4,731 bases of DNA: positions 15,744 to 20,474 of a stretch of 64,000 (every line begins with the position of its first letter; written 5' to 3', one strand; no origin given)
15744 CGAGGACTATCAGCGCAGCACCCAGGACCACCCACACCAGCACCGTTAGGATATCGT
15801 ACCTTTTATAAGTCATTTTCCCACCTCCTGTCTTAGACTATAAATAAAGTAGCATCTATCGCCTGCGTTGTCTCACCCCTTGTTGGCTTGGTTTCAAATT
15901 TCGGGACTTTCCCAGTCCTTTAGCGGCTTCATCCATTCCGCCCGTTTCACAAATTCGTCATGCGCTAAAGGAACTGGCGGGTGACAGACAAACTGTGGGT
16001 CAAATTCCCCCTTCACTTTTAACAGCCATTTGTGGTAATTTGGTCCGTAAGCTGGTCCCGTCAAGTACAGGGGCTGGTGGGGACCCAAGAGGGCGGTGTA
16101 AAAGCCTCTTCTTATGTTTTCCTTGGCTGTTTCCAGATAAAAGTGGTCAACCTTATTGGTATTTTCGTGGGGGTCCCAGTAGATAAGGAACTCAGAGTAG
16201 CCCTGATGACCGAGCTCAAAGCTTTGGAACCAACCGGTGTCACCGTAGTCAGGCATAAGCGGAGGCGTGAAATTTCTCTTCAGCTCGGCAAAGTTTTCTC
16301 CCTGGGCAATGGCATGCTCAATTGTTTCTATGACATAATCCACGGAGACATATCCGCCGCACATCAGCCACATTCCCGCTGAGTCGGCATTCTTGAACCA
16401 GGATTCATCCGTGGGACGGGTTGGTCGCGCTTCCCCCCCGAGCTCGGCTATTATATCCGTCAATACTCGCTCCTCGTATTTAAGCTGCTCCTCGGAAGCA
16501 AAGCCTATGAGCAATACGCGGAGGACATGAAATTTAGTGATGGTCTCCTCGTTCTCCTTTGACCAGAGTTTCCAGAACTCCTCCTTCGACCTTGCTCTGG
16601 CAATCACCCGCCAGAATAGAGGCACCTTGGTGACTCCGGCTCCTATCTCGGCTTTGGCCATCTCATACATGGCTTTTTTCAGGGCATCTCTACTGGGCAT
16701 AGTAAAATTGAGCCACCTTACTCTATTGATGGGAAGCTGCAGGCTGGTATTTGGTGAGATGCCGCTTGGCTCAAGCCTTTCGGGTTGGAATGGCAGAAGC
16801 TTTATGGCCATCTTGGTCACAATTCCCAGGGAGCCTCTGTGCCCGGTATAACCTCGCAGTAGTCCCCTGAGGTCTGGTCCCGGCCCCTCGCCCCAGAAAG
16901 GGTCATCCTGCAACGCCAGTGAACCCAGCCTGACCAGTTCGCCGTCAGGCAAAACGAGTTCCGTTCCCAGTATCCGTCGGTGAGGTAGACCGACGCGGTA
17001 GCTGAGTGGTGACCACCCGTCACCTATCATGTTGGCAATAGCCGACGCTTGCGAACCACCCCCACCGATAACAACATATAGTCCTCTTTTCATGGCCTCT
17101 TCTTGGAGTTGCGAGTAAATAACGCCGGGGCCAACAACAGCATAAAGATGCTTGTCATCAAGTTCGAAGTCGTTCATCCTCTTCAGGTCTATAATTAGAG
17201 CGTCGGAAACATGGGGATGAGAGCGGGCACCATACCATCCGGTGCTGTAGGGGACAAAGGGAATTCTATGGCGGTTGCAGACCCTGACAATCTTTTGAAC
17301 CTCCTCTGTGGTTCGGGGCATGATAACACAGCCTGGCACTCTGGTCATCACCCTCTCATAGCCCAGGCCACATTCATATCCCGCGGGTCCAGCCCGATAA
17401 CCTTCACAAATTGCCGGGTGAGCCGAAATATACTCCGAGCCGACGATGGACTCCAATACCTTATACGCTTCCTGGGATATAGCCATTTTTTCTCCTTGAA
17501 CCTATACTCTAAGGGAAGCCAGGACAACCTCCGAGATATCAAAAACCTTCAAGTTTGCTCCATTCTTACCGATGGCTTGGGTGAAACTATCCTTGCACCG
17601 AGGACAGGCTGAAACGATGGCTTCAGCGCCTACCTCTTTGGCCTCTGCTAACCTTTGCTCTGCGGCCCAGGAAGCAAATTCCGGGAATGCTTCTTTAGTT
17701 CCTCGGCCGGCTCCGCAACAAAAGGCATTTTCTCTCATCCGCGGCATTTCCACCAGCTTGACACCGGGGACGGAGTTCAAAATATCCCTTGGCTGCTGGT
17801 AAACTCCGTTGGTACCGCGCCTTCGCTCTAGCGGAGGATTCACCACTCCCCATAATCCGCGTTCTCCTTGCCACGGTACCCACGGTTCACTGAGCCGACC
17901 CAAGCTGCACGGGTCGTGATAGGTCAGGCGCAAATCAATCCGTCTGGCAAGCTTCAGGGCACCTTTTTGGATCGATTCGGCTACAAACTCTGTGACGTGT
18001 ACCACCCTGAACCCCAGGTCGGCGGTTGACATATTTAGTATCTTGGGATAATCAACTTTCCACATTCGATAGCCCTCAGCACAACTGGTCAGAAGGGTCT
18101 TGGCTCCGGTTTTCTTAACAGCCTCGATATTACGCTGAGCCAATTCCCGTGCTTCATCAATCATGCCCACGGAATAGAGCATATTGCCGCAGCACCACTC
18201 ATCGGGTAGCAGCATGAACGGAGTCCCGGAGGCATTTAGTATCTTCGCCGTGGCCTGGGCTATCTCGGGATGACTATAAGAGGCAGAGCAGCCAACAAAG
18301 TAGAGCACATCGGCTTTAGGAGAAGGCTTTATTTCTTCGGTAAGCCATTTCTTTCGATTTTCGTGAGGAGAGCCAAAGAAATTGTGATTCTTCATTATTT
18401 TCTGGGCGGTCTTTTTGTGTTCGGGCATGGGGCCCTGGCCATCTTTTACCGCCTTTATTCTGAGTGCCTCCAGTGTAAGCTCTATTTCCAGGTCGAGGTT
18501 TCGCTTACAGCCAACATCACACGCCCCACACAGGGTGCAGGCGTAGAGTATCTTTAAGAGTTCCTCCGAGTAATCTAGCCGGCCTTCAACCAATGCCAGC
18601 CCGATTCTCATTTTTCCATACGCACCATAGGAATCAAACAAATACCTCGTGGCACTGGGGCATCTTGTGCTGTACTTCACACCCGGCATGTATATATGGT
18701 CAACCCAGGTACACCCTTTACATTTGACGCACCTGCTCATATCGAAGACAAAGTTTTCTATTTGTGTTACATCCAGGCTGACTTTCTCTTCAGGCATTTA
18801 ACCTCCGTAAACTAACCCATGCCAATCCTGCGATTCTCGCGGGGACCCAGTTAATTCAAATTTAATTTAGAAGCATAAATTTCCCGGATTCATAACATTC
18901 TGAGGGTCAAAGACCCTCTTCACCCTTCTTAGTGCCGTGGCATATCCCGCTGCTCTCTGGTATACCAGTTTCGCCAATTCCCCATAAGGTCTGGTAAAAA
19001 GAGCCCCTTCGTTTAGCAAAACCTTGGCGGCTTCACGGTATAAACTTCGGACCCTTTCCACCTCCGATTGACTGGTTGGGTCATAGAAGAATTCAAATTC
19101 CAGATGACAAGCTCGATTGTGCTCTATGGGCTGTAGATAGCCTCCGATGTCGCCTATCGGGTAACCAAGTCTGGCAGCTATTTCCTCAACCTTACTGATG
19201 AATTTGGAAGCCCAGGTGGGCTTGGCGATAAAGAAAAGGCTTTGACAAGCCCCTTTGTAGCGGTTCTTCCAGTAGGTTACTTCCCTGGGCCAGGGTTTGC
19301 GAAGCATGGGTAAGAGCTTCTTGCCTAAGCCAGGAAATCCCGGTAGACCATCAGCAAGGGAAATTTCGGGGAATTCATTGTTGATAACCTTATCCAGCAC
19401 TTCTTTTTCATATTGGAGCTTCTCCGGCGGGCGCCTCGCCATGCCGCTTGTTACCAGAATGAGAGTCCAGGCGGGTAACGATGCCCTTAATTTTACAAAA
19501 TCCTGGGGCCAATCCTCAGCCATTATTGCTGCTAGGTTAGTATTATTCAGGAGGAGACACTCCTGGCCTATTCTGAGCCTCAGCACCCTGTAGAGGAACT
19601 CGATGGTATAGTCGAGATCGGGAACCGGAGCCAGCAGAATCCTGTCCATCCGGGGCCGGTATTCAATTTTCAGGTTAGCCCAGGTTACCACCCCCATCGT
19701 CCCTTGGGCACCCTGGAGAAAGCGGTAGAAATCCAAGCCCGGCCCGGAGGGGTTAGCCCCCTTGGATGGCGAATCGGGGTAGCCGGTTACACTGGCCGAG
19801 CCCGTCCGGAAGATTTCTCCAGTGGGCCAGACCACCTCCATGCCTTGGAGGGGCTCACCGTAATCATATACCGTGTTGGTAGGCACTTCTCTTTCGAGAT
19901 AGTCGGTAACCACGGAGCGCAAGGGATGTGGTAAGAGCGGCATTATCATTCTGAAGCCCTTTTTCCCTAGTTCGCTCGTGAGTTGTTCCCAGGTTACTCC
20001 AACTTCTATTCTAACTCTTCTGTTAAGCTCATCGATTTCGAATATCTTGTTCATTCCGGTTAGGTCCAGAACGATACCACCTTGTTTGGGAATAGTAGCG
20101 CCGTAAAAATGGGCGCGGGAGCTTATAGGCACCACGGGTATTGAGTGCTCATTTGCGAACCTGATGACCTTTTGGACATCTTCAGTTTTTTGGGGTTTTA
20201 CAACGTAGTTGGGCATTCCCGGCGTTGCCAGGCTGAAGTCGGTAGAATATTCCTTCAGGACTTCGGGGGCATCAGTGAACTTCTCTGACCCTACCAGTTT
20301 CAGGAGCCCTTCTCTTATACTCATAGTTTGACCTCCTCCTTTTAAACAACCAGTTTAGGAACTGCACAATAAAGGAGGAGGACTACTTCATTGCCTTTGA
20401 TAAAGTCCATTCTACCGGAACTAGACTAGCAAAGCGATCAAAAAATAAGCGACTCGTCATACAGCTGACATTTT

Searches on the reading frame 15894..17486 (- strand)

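Call 8: search_protein_families(library=pfam, proteins=[window:15894-17486:-], max_evalue=0.001)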
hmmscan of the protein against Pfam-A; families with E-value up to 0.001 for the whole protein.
window:15894-17486:- (530 aa): 1 family
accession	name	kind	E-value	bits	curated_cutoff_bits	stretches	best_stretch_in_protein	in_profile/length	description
PF01565.28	FAD_binding_4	-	1.5e-25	89.9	26.4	1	51-188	1-139/139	FAD binding domain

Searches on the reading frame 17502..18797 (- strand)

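Call 8: search_protein_families(library=pfam, proteins=[window:17502-18797:-], max_evalue=0.001)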
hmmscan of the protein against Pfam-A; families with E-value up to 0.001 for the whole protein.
window:17502-18797:- (431 aa): 2 families
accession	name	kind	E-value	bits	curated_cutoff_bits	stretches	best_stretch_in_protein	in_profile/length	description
PF02754.22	CCG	-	1.3e-32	112.2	20.6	2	164-240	1-78/85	Cysteine-rich domain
PF13183.11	Fer4_8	-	2.7e-08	34.7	27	1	20-100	2-67/68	4Fe-4S dicluster domain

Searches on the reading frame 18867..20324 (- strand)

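Call 8: search_protein_families(library=pfam, proteins=[window:18867-20324:-], max_evalue=0.001)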
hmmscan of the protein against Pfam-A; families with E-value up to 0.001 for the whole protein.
window:18867-20324:- (485 aa): 2 families
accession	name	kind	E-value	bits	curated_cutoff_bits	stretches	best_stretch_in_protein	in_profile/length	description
PF01565.28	FAD_binding_4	-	1.1e-23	83.9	26.4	1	38-174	1-138/139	FAD binding domain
PF02913.24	FAD-oxidase_C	-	3.8e-05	24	21.2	1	452-482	217-247/248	FAD linked oxidases, C-terminal domain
